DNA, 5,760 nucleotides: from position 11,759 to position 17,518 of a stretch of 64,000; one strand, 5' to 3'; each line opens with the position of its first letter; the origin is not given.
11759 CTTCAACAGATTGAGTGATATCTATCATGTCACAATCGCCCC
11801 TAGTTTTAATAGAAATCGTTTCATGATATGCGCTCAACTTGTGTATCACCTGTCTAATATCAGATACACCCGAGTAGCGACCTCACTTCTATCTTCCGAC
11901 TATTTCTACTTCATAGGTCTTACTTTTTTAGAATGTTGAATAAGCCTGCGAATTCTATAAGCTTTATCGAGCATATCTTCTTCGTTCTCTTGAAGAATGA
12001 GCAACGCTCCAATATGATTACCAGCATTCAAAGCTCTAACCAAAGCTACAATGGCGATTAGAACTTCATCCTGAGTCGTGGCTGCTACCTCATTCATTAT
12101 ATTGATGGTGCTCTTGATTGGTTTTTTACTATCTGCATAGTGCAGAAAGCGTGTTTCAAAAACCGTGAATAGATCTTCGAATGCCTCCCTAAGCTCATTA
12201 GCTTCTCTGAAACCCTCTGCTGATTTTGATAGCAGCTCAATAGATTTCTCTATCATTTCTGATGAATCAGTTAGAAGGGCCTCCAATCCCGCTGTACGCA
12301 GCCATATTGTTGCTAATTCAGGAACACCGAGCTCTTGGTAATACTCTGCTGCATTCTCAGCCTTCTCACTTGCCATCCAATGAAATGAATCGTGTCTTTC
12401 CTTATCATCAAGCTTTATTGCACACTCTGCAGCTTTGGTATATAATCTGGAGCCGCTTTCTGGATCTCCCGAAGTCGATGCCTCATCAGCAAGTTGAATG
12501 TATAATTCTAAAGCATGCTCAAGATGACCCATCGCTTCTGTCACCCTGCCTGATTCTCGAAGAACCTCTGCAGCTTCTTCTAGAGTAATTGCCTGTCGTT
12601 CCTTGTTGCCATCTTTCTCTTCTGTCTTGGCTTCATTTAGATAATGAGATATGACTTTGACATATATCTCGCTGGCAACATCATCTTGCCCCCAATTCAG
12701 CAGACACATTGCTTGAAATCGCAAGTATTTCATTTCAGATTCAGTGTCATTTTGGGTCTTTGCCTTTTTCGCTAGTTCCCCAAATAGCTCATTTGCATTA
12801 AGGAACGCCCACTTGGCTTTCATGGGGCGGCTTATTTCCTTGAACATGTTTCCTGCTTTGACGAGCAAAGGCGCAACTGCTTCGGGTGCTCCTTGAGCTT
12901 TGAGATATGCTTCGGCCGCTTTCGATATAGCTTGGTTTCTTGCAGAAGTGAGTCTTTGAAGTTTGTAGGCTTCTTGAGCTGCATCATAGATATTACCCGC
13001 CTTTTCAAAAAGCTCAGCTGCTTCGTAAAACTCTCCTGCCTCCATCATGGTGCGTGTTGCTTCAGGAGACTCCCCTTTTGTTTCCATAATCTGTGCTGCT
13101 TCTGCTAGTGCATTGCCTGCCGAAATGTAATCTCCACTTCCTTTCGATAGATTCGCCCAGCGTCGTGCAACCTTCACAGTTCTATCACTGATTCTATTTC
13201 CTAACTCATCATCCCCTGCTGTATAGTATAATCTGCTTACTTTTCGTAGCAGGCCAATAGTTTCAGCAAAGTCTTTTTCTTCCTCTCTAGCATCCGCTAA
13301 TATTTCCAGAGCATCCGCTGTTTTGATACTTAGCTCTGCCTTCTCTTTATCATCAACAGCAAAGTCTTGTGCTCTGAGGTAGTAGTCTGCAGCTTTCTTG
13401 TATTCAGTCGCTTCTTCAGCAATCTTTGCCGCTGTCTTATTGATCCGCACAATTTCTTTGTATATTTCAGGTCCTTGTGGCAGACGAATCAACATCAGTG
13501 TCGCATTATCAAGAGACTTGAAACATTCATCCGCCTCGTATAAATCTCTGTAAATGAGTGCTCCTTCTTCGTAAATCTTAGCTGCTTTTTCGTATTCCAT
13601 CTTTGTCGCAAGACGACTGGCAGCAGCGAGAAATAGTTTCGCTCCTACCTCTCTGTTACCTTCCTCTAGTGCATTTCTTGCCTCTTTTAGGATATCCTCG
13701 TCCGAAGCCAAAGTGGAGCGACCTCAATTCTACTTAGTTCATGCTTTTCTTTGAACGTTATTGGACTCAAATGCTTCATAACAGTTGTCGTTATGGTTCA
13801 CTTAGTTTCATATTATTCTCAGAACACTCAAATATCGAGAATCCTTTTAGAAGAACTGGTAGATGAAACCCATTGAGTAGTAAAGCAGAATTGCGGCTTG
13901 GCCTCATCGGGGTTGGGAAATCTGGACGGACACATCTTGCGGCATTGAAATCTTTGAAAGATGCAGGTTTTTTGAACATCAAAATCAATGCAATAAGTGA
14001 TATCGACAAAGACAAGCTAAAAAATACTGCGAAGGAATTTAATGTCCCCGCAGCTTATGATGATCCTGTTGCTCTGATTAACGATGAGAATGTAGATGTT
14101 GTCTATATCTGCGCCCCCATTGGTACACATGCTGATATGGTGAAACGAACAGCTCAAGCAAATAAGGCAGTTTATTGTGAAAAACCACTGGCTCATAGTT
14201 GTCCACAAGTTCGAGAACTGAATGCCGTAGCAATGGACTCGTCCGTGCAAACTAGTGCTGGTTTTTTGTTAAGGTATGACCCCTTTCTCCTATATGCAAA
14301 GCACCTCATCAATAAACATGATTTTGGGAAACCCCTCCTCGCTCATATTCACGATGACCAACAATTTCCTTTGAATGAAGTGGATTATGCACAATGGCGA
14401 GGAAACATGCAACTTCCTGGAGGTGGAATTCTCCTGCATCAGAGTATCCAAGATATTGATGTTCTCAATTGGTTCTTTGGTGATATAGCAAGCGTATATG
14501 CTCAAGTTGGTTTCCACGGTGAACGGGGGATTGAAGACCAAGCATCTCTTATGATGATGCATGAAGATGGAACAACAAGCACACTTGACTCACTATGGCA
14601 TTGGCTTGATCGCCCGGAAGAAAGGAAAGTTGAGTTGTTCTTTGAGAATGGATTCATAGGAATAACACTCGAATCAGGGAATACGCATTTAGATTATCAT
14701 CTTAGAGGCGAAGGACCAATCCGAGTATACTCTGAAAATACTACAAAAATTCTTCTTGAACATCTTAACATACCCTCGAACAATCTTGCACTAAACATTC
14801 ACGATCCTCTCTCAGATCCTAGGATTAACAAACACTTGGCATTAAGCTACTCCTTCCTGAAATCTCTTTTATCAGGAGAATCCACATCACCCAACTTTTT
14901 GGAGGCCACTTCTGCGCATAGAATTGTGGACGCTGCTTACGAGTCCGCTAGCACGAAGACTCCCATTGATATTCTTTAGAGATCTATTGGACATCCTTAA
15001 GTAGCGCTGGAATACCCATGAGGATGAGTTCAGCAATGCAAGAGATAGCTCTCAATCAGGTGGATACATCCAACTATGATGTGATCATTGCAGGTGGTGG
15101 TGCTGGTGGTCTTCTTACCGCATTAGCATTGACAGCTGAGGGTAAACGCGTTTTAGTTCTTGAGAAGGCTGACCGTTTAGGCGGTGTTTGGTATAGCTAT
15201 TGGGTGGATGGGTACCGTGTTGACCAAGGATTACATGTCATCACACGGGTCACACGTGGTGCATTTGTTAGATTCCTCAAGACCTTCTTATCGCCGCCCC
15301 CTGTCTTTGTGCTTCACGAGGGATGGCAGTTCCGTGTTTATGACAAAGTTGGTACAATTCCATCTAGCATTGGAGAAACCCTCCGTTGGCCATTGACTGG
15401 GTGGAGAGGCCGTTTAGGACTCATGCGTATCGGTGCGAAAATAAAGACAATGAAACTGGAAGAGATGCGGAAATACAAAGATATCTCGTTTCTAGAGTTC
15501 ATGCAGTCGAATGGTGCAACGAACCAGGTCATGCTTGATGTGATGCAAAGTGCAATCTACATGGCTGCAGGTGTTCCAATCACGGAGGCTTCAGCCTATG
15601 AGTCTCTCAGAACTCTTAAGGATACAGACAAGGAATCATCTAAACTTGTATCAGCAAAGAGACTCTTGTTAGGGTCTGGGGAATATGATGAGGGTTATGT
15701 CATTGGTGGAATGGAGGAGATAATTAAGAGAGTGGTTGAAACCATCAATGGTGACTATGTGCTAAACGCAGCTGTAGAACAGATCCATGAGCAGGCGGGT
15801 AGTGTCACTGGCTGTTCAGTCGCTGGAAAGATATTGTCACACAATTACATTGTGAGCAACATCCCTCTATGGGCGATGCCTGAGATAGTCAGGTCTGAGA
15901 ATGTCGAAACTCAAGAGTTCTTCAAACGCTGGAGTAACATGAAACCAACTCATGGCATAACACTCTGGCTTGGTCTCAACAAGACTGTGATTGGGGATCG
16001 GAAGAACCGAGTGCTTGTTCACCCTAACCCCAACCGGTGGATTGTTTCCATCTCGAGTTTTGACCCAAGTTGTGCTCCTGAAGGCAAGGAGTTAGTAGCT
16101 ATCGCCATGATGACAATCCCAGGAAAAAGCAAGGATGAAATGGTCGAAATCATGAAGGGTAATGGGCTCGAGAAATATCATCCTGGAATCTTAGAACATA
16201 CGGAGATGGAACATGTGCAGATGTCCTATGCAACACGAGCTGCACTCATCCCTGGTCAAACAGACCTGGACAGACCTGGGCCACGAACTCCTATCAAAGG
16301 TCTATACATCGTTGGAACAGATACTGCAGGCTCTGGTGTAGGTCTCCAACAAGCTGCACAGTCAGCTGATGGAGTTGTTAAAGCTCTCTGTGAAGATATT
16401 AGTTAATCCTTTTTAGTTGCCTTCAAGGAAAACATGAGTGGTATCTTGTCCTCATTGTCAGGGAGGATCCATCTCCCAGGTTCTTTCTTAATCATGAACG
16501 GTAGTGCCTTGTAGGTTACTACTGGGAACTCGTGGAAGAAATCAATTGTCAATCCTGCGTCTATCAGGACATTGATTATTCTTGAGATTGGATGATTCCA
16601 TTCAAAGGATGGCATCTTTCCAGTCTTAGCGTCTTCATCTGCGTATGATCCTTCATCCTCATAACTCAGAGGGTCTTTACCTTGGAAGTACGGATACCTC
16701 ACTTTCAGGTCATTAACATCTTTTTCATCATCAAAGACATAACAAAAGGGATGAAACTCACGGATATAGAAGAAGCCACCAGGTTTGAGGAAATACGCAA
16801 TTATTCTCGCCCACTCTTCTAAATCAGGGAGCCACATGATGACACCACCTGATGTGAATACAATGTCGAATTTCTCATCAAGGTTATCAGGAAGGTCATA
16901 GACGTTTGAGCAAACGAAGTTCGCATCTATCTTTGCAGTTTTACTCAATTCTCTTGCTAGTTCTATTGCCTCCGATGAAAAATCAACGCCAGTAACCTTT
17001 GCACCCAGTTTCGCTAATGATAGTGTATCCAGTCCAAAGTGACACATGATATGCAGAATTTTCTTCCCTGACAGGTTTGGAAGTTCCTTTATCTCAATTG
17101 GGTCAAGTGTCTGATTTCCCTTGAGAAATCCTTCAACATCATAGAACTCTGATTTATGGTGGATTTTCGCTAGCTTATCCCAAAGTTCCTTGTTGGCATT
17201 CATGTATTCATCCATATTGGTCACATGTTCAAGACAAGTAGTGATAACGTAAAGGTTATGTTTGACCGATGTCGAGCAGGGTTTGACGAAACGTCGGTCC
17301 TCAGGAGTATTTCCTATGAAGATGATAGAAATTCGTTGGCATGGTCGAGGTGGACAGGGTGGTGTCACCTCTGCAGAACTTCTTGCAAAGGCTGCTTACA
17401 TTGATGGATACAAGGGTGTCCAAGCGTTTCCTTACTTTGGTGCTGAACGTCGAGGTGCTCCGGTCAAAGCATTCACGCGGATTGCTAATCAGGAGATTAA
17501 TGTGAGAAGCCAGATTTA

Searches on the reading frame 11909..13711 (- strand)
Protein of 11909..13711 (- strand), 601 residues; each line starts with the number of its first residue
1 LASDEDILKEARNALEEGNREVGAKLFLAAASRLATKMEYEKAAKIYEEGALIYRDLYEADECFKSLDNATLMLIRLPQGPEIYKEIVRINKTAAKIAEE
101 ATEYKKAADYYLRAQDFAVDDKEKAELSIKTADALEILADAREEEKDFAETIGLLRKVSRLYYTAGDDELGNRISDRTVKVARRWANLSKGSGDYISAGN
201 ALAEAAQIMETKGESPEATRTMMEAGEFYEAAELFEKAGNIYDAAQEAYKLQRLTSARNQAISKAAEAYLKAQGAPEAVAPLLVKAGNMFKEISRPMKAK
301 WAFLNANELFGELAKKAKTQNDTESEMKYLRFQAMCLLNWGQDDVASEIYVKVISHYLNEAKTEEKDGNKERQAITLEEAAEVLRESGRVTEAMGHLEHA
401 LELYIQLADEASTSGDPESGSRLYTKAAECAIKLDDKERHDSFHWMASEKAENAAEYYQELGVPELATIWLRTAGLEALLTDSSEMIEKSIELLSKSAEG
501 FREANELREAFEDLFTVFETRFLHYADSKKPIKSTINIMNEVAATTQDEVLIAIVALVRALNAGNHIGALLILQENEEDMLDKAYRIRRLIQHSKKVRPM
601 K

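Call 36: search_protein_families(library=pfam, proteins=[window:11909-13711:-], max_evalue=0.00001)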
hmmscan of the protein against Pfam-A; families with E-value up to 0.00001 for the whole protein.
window:11909-13711:- (601 aa): 1 family
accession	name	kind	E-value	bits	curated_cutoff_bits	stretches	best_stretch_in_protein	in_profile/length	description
PF14938.12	SNAP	-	1.4e-10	41.5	25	0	195-278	90-174/282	Soluble NSF attachment protein, SNAP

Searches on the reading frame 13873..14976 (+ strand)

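Call 36: search_protein_families(library=pfam, proteins=[window:13873-14976:+], max_evalue=0.00001)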
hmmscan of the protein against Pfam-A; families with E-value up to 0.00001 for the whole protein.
window:13873-14976:+ (368 aa): 3 families
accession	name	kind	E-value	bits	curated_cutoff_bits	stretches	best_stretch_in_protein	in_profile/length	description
PF01408.29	GFO_IDH_MocA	-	9.6e-24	84.8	24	1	8-130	2-119/120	Oxidoreductase family, NAD-binding Rossmann fold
PF22725.1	GFO_IDH_MocA_C3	-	1.6e-19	70.6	27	1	141-261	3-122/124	GFO/IDH/MocA C-terminal domain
PF02894.22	GFO_IDH_MocA_C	-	4.1e-13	50.1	22.9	1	143-366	1-217/218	Oxidoreductase family, C-terminal alpha/beta domain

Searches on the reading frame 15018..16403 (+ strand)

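Call 35: search_protein_families(library=pfam, proteins=[window:15018-16403:+], max_evalue=0.00001)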
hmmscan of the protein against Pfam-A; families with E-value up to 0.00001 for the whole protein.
window:15018-16403:+ (462 aa): 4 families
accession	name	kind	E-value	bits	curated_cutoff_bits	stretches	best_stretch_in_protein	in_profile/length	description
PF01593.30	Amino_oxidase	-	4.1e-25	89.4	19.8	1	30-452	2-437/443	Flavin containing amine oxidoreductase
PF13450.12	NAD_binding_8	-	5.3e-14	52.7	21.9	1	24-88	1-66/68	NAD(P)-binding Rossmann-like domain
PF00890.30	FAD_binding_2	-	1.6e-07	31.3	20.4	1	21-56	1-36/414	FAD binding domain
PF12831.13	FAD_oxidored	-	3e-07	30.5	27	1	21-87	1-65/416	FAD dependent oxidoreductase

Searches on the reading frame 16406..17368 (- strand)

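Call 37: search_protein_families(library=pfam, proteins=[window:16406-17368:-], max_evalue=0.00001)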
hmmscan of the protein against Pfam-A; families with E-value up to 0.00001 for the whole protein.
window:16406-17368:- (321 aa): 6 families
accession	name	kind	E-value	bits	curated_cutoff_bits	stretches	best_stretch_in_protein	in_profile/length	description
PF13649.12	Methyltransf_25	-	8.1e-16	58.9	27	1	104-198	1-97/97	Methyltransferase domain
PF08241.18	Methyltransf_11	-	3.3e-15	57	21.2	1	108-202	4-95/95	Methyltransferase domain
PF08242.18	Methyltransf_12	-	1e-12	49.1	30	1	105-200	1-98/98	Methyltransferase domain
PF13847.12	Methyltransf_31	-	1e-12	48.4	27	1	100-206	3-113/145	Methyltransferase domain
PF01209.24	Ubie_methyltran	-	1.8e-07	31.2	20.1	1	98-206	45-155/233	ubiE/COQ5 methyltransferase family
PF13489.12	Methyltransf_23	-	2.7e-07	30.9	27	1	98-213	20-124/164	Methyltransferase domain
